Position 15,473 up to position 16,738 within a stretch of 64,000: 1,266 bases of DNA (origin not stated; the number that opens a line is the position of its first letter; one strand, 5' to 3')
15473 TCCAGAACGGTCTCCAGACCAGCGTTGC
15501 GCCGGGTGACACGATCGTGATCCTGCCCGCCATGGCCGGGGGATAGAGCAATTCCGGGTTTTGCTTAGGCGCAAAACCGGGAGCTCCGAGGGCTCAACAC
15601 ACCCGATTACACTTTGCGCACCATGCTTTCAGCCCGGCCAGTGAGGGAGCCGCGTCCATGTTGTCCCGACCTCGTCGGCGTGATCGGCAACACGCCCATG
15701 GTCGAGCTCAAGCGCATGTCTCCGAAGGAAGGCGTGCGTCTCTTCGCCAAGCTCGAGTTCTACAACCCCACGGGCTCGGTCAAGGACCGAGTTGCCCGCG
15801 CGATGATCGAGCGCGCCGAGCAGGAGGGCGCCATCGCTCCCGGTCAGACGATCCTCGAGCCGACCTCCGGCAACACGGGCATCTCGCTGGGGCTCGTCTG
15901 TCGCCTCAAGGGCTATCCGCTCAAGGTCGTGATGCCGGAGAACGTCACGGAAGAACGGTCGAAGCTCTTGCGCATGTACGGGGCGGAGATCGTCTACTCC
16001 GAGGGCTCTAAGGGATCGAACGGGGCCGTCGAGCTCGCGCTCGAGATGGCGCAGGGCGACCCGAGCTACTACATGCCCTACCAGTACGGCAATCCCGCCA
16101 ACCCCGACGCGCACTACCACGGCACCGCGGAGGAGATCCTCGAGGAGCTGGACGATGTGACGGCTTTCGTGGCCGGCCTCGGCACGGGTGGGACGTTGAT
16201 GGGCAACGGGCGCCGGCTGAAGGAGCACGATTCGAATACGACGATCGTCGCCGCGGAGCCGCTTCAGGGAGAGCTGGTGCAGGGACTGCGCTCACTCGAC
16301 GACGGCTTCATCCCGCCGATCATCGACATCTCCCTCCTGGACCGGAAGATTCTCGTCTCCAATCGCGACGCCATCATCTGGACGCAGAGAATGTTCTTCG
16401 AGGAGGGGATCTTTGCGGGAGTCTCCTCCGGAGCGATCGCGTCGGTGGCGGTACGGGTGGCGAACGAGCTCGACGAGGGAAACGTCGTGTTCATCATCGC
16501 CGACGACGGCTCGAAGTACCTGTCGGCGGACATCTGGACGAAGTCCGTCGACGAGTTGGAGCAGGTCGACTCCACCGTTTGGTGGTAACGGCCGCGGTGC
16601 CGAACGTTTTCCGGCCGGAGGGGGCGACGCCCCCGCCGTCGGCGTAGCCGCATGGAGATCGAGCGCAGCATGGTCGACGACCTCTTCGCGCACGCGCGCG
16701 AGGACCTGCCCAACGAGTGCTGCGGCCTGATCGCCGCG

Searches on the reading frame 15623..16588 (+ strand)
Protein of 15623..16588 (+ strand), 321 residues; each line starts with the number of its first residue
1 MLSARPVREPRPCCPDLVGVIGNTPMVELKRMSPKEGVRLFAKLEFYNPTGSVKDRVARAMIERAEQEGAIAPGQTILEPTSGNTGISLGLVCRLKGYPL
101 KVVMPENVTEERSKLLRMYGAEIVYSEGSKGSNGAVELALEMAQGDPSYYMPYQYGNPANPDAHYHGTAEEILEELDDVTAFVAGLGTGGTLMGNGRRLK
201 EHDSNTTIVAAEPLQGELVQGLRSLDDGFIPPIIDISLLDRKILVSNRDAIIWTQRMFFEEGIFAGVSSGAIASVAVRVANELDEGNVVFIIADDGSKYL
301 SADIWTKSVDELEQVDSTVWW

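Call 52: find_homologous_proteins(query=window:15623-16588:+, max_evalue=1e-80)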
Query window:15623-16588:+ (321 aa): 7989 proteins with E <= 1e-80 among 8000 candidates; the best 120 are listed.
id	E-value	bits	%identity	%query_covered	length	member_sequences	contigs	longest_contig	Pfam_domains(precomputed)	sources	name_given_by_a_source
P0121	2.9e-210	715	100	100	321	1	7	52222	PF00291.32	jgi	jgi:[CysO sulfur-carrier protein]-thiocarboxylate-dependent cysteine synthase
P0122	1.8e-207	706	98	100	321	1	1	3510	PF00291.32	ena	-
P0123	3.8e-207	705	-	-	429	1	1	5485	PF00291.32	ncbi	ncbi:MAG: cysteine synthase family protein, partial [Actinobacteria bacterium]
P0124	9.3e-207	703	98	100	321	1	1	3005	PF00291.32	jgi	jgi:[CysO sulfur-carrier protein]-thiocarboxylate-dependent cysteine synthase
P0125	6.7e-202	688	97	100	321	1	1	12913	PF00291.32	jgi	jgi:cysteine synthase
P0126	2.0e-201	686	95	100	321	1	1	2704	PF00291.32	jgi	jgi:[CysO sulfur-carrier protein]-thiocarboxylate-dependent cysteine synthase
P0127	3.8e-201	685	95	100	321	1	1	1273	PF00291.32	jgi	jgi:cysteine synthase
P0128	3.4e-196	669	91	100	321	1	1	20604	PF00291.32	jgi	jgi:[CysO sulfur-carrier protein]-thiocarboxylate-dependent cysteine synthase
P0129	8.8e-196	667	91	100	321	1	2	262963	PF00291.32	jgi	jgi:cysteine synthase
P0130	8.8e-196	667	91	100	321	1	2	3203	PF00291.32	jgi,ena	-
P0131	1.0e-193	661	91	100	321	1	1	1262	PF00291.32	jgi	jgi:cysteine synthase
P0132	6.4e-193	658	89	100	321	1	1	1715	PF00291.32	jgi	jgi:[CysO sulfur-carrier protein]-thiocarboxylate-dependent cysteine synthase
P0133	8.2e-193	658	88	100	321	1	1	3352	PF00291.32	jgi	jgi:cysteine synthase B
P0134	1.5e-192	657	88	100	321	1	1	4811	PF00291.32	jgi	jgi:cysteine synthase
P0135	1.5e-192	657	88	100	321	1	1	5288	PF00291.32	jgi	jgi:cysteine synthase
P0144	6.1e-192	655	100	92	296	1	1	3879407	PF00291.32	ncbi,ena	-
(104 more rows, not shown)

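Call 53: find_encoding_contigs(protein=P0144, flank=10000, max_places=3)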
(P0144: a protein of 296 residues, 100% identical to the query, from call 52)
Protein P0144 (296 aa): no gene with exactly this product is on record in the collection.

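Call 54: find_encoding_contigs(protein=P0121, flank=10000, max_places=7)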
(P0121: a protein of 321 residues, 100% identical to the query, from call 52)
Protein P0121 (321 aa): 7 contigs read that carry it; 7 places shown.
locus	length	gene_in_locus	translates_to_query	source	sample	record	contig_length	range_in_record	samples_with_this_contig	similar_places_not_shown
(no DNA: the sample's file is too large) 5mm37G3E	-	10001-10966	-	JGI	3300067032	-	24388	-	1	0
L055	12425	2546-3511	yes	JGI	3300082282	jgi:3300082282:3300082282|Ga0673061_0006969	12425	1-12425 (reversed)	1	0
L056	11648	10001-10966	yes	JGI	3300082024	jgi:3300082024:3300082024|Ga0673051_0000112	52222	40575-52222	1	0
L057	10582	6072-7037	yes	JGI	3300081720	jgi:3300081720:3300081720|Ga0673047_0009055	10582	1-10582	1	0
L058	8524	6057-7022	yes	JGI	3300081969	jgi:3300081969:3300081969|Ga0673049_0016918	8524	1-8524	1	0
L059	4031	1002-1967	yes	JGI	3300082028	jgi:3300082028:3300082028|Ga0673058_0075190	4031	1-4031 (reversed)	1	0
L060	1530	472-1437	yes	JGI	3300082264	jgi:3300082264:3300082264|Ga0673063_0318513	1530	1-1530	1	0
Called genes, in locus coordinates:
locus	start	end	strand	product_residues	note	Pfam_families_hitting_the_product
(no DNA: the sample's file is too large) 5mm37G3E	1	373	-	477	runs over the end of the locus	PF19295:SufBD_N, PF01458:SUFBD_core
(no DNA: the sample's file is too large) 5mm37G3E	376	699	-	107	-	PF00355:Rieske, PF13806:Rieske_2, PF22543:Rieske_4 (weak)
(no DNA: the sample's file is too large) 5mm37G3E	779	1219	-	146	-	PF01592:NifU_N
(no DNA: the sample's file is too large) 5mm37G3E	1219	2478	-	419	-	PF00266:Aminotran_5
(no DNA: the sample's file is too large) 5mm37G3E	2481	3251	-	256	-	PF00005:ABC_tran, PF02463:SMC_N (weak)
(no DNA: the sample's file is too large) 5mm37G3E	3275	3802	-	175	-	PF02082:Rrf2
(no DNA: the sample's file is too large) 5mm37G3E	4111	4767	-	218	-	PF00578:AhpC-TSA, PF02630:SCO1-SenC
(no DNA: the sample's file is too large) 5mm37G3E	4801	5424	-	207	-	PF00072:Response_reg, PF00196:GerE, PF04545:Sigma70_r4 (weak), PF08281:Sigma70_r4_2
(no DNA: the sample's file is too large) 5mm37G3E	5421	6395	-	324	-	PF07730:HisKA_3, PF02518:HATPase_c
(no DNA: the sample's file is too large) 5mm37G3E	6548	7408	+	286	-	PF01435:Peptidase_M48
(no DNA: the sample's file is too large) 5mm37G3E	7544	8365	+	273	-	PF01697:Glyco_transf_92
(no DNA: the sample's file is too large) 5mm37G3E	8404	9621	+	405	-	PF00581:Rhodanese, PF00899:ThiF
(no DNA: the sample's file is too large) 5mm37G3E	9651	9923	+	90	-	PF02597:ThiS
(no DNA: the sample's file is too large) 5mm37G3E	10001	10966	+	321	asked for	PF00291:PALP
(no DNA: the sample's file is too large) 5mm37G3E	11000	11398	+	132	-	PF14464:Prok-JAB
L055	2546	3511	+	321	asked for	PF00291:PALP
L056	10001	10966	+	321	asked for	PF00291:PALP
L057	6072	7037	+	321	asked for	PF00291:PALP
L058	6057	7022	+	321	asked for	PF00291:PALP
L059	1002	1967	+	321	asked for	PF00291:PALP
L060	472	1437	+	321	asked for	PF00291:PALP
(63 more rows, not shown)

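Call 59: find_encoding_contigs(protein=P0129, flank=10000, max_places=2)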
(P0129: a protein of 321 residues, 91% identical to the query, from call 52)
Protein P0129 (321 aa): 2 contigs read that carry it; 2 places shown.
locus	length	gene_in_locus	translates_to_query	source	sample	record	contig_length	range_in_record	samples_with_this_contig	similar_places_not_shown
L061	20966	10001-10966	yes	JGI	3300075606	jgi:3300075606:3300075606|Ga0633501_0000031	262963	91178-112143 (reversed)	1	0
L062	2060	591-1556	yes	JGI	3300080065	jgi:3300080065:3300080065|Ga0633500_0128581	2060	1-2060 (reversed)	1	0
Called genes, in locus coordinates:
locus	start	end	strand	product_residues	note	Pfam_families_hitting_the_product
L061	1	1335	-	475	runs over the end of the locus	PF19295:SufBD_N, PF01458:SUFBD_core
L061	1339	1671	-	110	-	PF00355:Rieske, PF13806:Rieske_2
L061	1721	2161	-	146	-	PF01592:NifU_N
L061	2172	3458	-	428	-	PF00266:Aminotran_5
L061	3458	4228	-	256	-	PF02463:SMC_N (weak), PF00005:ABC_tran, PF13304:AAA_21 (faint)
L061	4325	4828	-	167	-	PF02082:Rrf2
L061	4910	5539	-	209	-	PF00578:AhpC-TSA (weak), PF02630:SCO1-SenC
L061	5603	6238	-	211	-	PF00072:Response_reg, PF00196:GerE, PF08281:Sigma70_r4_2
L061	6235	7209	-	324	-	PF07730:HisKA_3, PF02518:HATPase_c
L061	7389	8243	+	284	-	PF01435:Peptidase_M48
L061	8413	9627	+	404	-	PF00581:Rhodanese, PF00899:ThiF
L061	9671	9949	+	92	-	PF02597:ThiS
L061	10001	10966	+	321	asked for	PF00291:PALP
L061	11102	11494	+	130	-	PF14464:Prok-JAB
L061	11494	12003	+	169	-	PF13240:Zn_Ribbon_1 (weak)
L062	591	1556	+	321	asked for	PF00291:PALP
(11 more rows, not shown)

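Call 60: find_encoding_contigs(protein=P0125, flank=10000, max_places=2)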
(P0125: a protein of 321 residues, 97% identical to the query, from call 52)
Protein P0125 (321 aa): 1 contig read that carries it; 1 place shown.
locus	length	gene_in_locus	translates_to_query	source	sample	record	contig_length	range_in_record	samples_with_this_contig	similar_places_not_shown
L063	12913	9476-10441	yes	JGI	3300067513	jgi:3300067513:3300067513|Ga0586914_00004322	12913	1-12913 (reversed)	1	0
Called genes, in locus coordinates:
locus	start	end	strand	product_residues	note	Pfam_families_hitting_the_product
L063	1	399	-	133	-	?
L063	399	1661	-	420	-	PF00266:Aminotran_5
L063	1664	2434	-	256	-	PF02463:SMC_N (weak), PF00005:ABC_tran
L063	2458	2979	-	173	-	PF02082:Rrf2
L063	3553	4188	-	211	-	PF00578:AhpC-TSA (weak), PF02630:SCO1-SenC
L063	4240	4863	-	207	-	PF00072:Response_reg, PF00196:GerE, PF04545:Sigma70_r4 (weak), PF08281:Sigma70_r4_2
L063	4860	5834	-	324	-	PF07730:HisKA_3, PF02518:HATPase_c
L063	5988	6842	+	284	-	PF01435:Peptidase_M48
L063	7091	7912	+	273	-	PF01697:Glyco_transf_92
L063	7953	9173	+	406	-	PF00581:Rhodanese, PF00899:ThiF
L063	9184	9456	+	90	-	PF02597:ThiS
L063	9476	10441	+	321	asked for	PF00291:PALP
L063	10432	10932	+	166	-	PF07883:Cupin_2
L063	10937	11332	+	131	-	PF14464:Prok-JAB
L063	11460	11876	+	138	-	-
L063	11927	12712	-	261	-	-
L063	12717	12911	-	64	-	?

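Call 85: list_cluster_members(proteins=[P0144, P0008])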
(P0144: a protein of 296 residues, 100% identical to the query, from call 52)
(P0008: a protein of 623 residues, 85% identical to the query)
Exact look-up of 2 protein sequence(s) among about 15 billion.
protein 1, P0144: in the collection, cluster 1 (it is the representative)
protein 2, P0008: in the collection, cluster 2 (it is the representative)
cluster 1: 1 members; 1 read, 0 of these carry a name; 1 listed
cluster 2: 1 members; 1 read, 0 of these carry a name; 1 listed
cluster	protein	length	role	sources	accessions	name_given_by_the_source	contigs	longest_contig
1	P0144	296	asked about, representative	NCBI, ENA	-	-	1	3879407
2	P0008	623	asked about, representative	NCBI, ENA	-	-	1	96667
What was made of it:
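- Tried and rejected: Cluster look-up gave no names (call 85).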
